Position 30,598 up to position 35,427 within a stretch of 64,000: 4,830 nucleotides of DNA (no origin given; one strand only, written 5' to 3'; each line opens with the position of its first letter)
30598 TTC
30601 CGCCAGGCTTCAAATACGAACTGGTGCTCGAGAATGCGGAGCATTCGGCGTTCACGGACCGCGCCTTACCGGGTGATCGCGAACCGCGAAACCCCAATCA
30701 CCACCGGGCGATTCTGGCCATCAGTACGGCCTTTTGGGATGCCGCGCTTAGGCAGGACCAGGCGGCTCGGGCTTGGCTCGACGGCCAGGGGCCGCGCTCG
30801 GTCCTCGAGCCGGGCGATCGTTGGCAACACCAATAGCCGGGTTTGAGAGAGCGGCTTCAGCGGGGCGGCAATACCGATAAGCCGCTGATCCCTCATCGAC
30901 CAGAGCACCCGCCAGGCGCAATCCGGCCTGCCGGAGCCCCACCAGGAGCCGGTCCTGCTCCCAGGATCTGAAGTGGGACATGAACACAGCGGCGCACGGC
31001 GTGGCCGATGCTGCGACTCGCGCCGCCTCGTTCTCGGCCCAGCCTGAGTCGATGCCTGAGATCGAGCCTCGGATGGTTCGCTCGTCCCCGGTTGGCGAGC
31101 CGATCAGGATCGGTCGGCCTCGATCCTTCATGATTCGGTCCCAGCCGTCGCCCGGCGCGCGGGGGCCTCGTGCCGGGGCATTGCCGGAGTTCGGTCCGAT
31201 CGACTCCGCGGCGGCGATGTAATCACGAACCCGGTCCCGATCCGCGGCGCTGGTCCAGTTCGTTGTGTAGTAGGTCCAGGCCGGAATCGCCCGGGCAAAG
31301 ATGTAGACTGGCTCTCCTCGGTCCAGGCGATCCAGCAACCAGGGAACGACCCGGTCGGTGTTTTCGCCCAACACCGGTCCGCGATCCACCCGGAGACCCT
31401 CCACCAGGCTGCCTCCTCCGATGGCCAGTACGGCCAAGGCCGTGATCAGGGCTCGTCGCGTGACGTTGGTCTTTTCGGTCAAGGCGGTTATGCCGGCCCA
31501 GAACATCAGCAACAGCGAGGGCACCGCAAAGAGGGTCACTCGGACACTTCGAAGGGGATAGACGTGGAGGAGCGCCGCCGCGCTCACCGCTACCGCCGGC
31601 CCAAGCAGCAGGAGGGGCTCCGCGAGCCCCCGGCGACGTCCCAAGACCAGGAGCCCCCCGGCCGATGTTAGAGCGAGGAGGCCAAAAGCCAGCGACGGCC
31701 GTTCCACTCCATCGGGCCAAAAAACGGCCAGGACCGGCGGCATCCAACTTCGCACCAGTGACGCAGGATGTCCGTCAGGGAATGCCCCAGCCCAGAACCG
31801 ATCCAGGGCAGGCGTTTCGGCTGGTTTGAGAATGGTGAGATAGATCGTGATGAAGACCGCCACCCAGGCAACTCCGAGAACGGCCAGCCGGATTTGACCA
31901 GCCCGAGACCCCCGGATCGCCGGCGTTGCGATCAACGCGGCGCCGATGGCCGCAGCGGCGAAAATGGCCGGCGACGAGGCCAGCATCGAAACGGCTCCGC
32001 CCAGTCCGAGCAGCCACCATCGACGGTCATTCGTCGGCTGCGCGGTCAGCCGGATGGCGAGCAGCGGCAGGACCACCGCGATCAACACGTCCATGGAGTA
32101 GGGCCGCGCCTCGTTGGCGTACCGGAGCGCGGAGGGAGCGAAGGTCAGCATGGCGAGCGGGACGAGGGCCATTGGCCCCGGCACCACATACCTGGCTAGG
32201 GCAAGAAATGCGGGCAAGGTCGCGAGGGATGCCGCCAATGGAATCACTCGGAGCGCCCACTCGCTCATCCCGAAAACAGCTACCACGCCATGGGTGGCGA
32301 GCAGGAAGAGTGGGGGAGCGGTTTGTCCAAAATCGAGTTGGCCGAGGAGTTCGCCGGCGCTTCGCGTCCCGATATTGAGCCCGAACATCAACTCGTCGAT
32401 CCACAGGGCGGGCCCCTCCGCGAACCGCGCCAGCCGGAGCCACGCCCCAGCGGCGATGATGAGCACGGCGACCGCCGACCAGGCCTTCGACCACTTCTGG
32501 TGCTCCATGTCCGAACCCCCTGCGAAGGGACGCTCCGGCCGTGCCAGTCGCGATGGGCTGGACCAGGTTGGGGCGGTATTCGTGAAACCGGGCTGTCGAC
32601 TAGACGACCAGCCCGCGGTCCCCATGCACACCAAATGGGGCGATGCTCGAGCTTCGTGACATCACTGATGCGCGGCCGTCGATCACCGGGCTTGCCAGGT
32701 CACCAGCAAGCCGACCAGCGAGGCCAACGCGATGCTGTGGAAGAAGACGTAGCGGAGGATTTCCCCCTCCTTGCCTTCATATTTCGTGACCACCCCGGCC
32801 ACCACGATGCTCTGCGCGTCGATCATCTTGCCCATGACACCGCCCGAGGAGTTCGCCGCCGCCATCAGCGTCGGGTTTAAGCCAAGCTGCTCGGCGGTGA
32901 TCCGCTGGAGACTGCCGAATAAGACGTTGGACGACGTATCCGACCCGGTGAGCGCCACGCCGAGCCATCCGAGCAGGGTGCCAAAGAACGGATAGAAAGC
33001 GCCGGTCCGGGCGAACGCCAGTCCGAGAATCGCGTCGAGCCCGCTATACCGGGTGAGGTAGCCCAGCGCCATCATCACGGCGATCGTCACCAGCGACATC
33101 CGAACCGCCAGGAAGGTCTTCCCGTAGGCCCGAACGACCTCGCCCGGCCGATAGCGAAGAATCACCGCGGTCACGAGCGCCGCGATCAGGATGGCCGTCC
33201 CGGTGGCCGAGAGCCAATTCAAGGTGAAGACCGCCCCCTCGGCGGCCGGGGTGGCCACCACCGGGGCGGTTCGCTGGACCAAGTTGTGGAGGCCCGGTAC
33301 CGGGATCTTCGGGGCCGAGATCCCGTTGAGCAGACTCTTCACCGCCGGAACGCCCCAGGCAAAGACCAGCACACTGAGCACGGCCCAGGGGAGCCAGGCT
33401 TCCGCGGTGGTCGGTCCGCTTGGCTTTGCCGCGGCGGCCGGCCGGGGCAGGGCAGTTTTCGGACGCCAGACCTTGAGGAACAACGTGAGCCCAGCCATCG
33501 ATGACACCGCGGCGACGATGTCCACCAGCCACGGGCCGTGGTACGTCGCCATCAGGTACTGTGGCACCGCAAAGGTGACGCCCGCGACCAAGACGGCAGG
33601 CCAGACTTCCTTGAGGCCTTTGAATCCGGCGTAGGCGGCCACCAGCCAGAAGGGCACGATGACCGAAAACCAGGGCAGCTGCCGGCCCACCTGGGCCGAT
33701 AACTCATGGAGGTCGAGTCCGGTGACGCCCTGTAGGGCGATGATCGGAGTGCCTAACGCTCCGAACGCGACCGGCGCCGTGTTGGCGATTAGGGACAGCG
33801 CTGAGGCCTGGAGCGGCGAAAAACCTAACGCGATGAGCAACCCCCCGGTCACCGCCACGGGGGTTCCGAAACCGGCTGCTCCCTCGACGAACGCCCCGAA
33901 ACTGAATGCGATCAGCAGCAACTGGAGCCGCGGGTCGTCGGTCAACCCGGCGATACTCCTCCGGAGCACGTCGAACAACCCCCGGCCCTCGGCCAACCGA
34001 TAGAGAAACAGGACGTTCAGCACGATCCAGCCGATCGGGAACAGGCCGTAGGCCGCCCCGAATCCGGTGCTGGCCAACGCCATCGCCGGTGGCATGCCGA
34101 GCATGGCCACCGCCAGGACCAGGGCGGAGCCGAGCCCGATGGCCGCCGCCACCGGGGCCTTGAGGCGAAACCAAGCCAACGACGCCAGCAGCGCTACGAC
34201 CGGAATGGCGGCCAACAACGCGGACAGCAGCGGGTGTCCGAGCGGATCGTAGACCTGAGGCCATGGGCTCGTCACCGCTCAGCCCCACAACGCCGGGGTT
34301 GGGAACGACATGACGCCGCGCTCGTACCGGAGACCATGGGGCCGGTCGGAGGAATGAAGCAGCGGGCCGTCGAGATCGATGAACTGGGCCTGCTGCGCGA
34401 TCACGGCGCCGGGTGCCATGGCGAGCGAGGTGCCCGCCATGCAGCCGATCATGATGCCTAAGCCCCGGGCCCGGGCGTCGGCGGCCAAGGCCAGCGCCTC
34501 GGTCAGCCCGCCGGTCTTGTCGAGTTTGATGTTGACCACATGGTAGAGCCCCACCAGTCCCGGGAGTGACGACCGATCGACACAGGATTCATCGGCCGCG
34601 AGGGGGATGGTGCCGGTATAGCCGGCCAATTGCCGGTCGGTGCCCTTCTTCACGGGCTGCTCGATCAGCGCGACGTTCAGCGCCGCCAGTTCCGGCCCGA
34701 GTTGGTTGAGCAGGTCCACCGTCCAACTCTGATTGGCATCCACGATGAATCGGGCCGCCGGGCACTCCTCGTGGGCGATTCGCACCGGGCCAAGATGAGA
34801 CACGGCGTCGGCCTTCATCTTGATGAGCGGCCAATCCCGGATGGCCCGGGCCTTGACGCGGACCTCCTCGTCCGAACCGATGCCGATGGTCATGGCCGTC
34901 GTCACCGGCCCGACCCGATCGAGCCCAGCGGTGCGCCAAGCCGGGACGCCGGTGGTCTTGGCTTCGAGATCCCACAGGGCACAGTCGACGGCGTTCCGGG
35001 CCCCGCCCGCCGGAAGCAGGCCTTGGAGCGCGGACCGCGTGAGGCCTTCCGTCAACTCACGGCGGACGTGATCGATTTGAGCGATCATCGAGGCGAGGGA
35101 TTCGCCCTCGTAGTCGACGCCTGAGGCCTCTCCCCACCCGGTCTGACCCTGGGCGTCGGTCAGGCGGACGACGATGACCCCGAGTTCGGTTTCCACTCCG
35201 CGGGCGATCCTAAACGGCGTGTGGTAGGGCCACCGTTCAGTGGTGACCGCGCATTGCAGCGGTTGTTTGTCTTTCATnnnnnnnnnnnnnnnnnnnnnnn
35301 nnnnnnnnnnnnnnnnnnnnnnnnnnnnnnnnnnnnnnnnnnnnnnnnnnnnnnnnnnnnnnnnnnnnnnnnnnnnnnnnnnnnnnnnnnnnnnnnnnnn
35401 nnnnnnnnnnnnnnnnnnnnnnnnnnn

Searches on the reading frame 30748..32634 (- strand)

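Call 53: search_protein_families(library=pfam, proteins=[window:30748-32634:-], max_evalue=0.0001)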
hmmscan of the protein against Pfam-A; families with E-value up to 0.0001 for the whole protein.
window:30748-32634:- (628 aa): 1 family
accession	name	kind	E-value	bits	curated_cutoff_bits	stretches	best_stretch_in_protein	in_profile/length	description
PF13231.12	PMT_2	-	6e-05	23.7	26.1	0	107-261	3-154/160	Dolichyl-phosphate-mannose-protein mannosyltransferase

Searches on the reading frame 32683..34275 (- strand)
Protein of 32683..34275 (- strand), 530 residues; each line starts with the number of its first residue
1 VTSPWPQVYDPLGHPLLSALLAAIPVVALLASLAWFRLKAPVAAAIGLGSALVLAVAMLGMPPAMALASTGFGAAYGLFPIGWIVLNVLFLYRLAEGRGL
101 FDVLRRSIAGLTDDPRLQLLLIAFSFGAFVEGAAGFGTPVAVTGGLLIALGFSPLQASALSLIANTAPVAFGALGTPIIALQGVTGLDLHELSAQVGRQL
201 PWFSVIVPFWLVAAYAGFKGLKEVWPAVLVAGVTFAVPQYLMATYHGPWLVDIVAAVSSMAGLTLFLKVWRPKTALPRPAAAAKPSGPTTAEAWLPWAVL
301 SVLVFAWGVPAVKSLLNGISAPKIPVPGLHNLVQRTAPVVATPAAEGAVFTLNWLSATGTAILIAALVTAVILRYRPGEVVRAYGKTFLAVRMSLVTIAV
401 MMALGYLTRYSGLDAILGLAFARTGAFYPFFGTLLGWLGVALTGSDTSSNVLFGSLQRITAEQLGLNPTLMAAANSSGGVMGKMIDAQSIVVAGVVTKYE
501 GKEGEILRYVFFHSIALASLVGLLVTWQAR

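Call 53: search_protein_families(library=pfam, proteins=[window:32683-34275:-], max_evalue=0.0001)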
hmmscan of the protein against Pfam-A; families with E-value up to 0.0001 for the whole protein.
window:32683-34275:- (530 aa): 1 family
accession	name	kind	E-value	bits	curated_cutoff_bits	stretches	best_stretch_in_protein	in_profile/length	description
PF02652.20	Lactate_perm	-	3.1e-150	501.8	27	1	17-526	1-520/522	L-lactate permease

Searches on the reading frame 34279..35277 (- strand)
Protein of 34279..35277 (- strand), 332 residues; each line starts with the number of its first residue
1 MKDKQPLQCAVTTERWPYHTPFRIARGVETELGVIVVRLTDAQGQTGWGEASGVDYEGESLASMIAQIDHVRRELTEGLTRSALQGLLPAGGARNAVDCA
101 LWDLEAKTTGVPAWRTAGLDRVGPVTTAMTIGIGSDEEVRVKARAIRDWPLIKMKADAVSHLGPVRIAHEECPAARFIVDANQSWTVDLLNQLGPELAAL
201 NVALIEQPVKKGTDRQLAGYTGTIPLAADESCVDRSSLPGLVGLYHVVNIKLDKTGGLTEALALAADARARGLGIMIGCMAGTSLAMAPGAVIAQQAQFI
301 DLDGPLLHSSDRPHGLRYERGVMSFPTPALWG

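Call 53: search_protein_families(library=pfam, proteins=[window:34279-35277:-], max_evalue=0.0001)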
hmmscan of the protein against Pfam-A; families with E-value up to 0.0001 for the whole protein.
window:34279-35277:- (332 aa): 2 families
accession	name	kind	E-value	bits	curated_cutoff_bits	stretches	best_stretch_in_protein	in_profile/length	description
PF13378.12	MR_MLE_C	-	4.6e-23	82.5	29.4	1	149-326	15-206/219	Enolase C-terminal domain-like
PF02746.21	MR_MLE_N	-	1.7e-14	54.5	22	1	10-114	5-113/117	Mandelate racemase / muconate lactonizing enzyme, N-terminal domain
